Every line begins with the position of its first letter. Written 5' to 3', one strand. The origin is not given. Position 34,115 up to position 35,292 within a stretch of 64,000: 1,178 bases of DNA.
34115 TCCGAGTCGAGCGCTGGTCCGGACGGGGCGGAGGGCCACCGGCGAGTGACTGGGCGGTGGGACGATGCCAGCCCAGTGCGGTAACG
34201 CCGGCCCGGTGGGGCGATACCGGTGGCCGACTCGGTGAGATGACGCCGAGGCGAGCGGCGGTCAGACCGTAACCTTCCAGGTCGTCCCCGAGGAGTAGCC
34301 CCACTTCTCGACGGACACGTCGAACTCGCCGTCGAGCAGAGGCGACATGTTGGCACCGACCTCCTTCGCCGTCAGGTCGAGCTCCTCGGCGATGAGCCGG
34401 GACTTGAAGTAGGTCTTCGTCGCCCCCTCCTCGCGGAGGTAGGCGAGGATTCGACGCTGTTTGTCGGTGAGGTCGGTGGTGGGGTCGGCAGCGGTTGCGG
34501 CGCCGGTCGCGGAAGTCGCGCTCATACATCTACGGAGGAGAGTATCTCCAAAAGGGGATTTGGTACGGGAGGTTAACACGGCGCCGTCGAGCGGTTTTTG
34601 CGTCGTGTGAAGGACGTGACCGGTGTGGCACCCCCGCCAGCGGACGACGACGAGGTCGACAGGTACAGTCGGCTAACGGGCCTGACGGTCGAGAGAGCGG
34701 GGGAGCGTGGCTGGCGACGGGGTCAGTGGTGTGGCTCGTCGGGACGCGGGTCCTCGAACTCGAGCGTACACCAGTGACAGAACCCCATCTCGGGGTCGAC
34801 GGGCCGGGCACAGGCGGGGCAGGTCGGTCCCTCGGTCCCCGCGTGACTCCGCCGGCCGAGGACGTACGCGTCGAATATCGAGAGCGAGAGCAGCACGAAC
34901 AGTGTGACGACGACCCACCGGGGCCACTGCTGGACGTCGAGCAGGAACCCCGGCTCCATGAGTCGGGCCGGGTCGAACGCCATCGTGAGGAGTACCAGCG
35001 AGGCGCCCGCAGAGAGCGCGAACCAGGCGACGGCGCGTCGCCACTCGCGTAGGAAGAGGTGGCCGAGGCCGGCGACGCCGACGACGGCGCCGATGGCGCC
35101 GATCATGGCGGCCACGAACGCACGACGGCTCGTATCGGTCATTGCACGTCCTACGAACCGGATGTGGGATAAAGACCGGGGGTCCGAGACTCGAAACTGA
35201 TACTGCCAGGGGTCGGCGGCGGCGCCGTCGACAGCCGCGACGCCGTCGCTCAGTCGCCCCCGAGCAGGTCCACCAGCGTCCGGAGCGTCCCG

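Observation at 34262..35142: Paralogous small winged-helix genes (A at 34262, B at 56819), each immediately downstream of a small membrane protein gene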

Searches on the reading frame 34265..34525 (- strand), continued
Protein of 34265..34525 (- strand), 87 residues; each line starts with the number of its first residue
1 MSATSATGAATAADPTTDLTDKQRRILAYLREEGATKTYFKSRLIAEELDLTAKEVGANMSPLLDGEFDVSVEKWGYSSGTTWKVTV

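Call 82: search_protein_families(library=pfam, proteins=[P0367, P0352, P0282, P0310, P0267, P0353], max_evalue=0.001)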
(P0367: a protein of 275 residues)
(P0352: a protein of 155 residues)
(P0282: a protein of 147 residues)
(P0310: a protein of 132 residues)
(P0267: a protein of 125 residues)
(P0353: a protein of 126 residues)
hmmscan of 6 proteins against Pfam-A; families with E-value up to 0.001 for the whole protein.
P0367 (275 aa): 4 families
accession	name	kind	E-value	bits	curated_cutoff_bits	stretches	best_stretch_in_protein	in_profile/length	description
PF23438.1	DUF7123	-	3.6e-11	43.5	27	1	134-197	10-69/70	Domain of unknown function (DUF7123)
PF14520.12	HHH_5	-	2.8e-07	31.3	27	1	217-263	6-54/57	Helix-hairpin-helix domain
PF00633.29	HHH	-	1.9e-06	27.9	24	1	240-261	7-28/30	Helix-hairpin-helix motif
PF19099.5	DUF5786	-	0.0007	20.7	26.9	1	3-51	1-52/55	Family of unknown function (DUF5786)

P0352 (155 aa): 1 family
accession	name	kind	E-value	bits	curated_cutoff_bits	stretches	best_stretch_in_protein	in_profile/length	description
PF23438.1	DUF7123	-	1.9e-10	41.2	27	1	67-131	5-69/70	Domain of unknown function (DUF7123)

P0282 (147 aa): 1 family
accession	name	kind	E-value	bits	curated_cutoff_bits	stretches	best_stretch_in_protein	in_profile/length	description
PF23438.1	DUF7123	-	7.1e-18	64.9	27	1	80-144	5-68/70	Domain of unknown function (DUF7123)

P0310 (132 aa): 1 family
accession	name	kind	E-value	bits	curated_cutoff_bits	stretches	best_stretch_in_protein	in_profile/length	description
PF23438.1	DUF7123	-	1.9e-15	57.1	27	1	67-129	7-68/70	Domain of unknown function (DUF7123)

P0267 (125 aa): 1 family
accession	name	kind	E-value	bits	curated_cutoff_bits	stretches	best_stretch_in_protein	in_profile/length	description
PF23438.1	DUF7123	-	9.8e-27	93.3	27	1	68-124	13-69/70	Domain of unknown function (DUF7123)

P0353 (126 aa): 1 family
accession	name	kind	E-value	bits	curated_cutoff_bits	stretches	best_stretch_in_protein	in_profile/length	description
PF23438.1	DUF7123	-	1.4e-11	44.8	27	1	55-122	3-69/70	Domain of unknown function (DUF7123)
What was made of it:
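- One metagenomic protein fuses DUF7123 to a helix-hairpin-helix DNA-binding motif (call 82).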

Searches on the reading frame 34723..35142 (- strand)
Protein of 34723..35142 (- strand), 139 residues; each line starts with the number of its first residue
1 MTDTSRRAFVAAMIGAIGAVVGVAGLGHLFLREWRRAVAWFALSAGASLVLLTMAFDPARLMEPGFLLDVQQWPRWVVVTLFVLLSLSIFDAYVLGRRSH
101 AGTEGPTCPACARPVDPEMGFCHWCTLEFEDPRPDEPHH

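Call 4: search_protein_families(library=pfam, proteins=[window:34726-35142:-], max_evalue=1)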
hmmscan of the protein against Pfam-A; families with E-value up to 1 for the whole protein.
seq(139 aa): 8 families
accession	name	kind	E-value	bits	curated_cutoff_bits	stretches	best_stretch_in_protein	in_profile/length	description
PF24460.1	DUF7575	-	8.4e-11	41.5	28.5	1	104-130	2-28/28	Domain of unknown function (DUF7575)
PF12773.13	DZR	-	0.016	15.8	27.3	1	107-125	26-44/45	Double zinc ribbon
PF18912.6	DZR_2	-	0.036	14.3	27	1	106-129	8-31/56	Double zinc ribbon domain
PF10571.15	UPF0547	-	0.071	13.7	29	1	107-129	2-24/26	Uncharacterised protein family UPF0547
PF11290.13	DUF3090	-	0.087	13.1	27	1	105-122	153-170/170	Protein of unknown function (DUF3090)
PF05154.21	TM2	-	0.11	13.2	27.9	1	14-50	10-45/51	TM2 domain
PF24463.1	DUF7577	-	0.15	12.1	28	1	105-126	2-23/27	Domain of unknown function (DUF7577)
PF13248.11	Zn_ribbon_3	-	0.19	11.7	27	1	107-125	4-22/26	zinc-ribbon domain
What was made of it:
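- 34723..35142 (-): Membrane gene upstream of A: 139-aa protein with hydrophobic segments and a C-terminal DUF7575 zinc ribbon. It belongs to the methylase-aroD string, not to A. Pfam (call 4).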

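Call 5: search_protein_families(library=ncbifam, proteins=[window:34726-35142:-], max_evalue=1)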
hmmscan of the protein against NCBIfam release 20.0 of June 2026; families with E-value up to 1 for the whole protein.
seq(139 aa): 2 families
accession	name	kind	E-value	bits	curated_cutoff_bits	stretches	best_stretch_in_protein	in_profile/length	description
NF049953.1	ribbon_DG_selen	exception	0.15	12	130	1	99-129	141-171/172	zinc ribbon-containing (seleno)protein DG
TIGR03847.1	TIGR03847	subfamily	0.15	11.8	117.25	1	105-122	156-173/177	conserved hypothetical protein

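Call 56: search_protein_families(library=phrogs, proteins=[window:34723-35142:-], max_evalue=0.01)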
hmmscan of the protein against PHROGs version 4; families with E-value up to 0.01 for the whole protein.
window:34723-35142:- (139 aa): 0 families

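Call 72: find_homologous_proteins(query=window:34726-35142:-, max_evalue=0.001)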
Query seq(139 aa) (139 aa): 31 proteins with E <= 0.001 among 198 candidates.
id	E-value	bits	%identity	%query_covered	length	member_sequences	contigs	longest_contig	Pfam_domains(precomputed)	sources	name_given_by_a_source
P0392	2.0e-90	318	100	100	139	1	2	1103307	PF24460.2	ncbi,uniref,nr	ncbi:zinc ribbon domain-containing protein [Halobium salinum]|uniref:Zinc ribbon domain-containing p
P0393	2.3e-69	250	81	97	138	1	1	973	PF24460.2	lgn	-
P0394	5.6e-58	213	69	96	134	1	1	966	PF24460.2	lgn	-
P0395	2.7e-49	185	65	94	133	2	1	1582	PF24460.2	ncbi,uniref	ncbi:zinc ribbon domain-containing protein [Halobium palmae]|uniref:Zinc ribbon domain-containing pr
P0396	1.7e-43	166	59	95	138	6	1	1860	PF24463.2,PF24460.2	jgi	jgi:hypothetical protein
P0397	1.1e-42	163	58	95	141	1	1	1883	PF24460.2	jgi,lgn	jgi:hypothetical protein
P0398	7.3e-35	138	47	99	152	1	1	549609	PF24463.2,PF24460.2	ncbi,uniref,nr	ncbi:zinc ribbon domain-containing protein [Halegenticoccus soli]|uniref:zinc ribbon domain-containi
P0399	2.2e-33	133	52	96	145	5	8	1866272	PF24460.2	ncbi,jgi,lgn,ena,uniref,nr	ncbi:hypothetical protein SAMN04487947_1043 [Halogeometricum rufum]|jgi:hypothetical protein|uniref:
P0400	5.6e-33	132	48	94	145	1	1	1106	PF24463.2,PF24460.2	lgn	-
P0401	1.4e-32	131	48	100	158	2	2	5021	PF24460.2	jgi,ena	jgi:hypothetical protein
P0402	2.0e-32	130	51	94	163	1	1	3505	PF24460.2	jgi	jgi:hypothetical protein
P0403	7.1e-32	128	49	94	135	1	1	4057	PF24463.2,PF24460.2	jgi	jgi:peptidoglycan/LPS O-acetylase OafA/YrhL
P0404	2.6e-31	127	46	100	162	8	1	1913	PF24460.2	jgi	jgi:hypothetical protein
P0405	4.2e-31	126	49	96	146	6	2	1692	PF24460.2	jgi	jgi:hypothetical protein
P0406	5.1e-31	126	49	98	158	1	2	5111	PF24463.2,PF24460.2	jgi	jgi:hypothetical protein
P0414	1.8e-24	104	45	94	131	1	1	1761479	PF24460.2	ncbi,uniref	ncbi:zinc ribbon domain-containing protein [Haloferax namakaokahaiae]|uniref:Zinc ribbon domain-cont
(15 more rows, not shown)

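Call 73: find_encoding_contigs(protein=P0395, flank=3000, max_places=2)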
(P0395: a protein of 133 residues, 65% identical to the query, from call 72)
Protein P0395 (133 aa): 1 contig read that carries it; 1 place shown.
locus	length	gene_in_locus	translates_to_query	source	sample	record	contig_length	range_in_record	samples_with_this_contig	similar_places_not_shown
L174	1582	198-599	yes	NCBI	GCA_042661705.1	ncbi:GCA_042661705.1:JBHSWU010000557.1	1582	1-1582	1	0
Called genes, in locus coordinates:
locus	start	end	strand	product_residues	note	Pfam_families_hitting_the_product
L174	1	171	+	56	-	PF01487:DHquinase_I (weak)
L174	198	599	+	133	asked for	PF24460:DUF7575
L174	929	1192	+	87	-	PF23438:DUF7123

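Call 74: find_encoding_contigs(protein=P0397, flank=3000, max_places=2)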
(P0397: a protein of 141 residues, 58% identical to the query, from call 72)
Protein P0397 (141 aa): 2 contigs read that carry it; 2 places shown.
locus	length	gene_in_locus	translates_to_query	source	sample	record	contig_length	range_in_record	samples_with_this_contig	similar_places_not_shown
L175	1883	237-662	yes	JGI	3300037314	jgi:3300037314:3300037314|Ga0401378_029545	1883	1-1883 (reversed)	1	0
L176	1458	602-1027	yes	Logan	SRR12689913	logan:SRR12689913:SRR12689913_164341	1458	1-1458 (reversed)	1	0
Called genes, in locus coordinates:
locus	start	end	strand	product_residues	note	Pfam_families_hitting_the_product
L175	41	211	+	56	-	PF01487:DHquinase_I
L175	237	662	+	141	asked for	PF24460:DUF7575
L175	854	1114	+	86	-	PF23438:DUF7123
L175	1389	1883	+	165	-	?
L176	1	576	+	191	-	?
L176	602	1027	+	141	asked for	PF24460:DUF7575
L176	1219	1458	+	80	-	?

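Call 75: find_encoding_contigs(protein=P0398, flank=3000, max_places=2)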
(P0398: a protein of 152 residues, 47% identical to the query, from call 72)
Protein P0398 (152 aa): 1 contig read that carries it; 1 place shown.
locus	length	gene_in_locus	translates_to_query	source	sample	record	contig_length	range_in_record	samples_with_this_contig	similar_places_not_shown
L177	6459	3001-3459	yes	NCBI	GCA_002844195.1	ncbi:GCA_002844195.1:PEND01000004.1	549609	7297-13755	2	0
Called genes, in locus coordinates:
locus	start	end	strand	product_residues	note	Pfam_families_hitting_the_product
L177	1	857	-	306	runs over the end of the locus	PF02386:TrkH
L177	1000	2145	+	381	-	PF01555:N6_N4_Mtase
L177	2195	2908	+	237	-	PF01487:DHquinase_I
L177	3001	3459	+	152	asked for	PF24460:DUF7575, PF24463:DUF7577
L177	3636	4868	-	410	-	PF01959:DHQS, PF26558:DHQS_2nd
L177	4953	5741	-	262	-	PF00106:adh_short, PF01073:3Beta_HSD (weak), PF01370:Epimerase (weak), PF08659:KR, PF13561:adh_short_C2, PF23441:SDR (weak)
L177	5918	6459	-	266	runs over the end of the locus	PF01791:DeoC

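Call 76: find_encoding_contigs(protein=P0399, flank=3000, max_places=2)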
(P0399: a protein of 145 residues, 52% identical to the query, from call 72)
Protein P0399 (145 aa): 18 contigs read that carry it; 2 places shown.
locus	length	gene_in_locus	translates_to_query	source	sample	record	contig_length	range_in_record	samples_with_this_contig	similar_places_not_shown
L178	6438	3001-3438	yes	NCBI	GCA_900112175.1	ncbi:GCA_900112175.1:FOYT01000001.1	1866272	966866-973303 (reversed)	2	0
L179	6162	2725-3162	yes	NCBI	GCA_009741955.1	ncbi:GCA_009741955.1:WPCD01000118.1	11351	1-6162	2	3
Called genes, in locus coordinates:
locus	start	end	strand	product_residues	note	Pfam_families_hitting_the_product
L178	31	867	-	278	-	PF01497:Peripla_BP_2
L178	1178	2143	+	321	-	PF08271:Zn_Ribbon_TF, PF00382:TFIIB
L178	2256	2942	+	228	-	PF01487:DHquinase_I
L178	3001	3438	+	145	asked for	PF24460:DUF7575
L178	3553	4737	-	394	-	PF01959:DHQS, PF26558:DHQS_2nd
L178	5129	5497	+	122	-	PF09851:SHOCT (weak)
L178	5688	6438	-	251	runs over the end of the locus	PF10069:DICT (weak)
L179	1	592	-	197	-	PF01497:Peripla_BP_2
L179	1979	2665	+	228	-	PF01487:DHquinase_I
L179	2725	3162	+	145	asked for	PF24460:DUF7575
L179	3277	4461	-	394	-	PF01959:DHQS, PF26558:DHQS_2nd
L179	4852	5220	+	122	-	PF09851:SHOCT (weak)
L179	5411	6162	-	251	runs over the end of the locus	PF10069:DICT (weak)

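Call 77: find_encoding_contigs(protein=P0414, flank=3000, max_places=2)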
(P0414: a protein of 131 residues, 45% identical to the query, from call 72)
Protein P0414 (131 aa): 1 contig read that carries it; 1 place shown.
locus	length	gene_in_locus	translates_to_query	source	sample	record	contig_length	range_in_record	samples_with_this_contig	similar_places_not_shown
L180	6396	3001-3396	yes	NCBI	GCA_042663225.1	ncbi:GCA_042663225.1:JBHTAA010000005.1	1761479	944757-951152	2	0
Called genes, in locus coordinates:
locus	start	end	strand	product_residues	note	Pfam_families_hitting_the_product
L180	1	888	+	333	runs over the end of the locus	PF08271:Zn_Ribbon_TF, PF00382:TFIIB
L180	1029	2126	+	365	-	PF08241:Methyltransf_11 (faint), PF01555:N6_N4_Mtase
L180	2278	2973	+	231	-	PF01487:DHquinase_I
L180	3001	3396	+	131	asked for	PF24460:DUF7575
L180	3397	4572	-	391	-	PF01959:DHQS, PF26558:DHQS_2nd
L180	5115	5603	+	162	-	-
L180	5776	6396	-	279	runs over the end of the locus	PF12679:ABC2_membrane_2, PF12730:ABC2_membrane_4 (weak), PF10920:DUF2705 (faint), PF12698:ABC2_membrane_3, PF13346:ABC2_membrane_5 (weak)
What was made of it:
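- Only Halobium palmae and two metagenome relatives repeat the window's order (calls 73-77).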
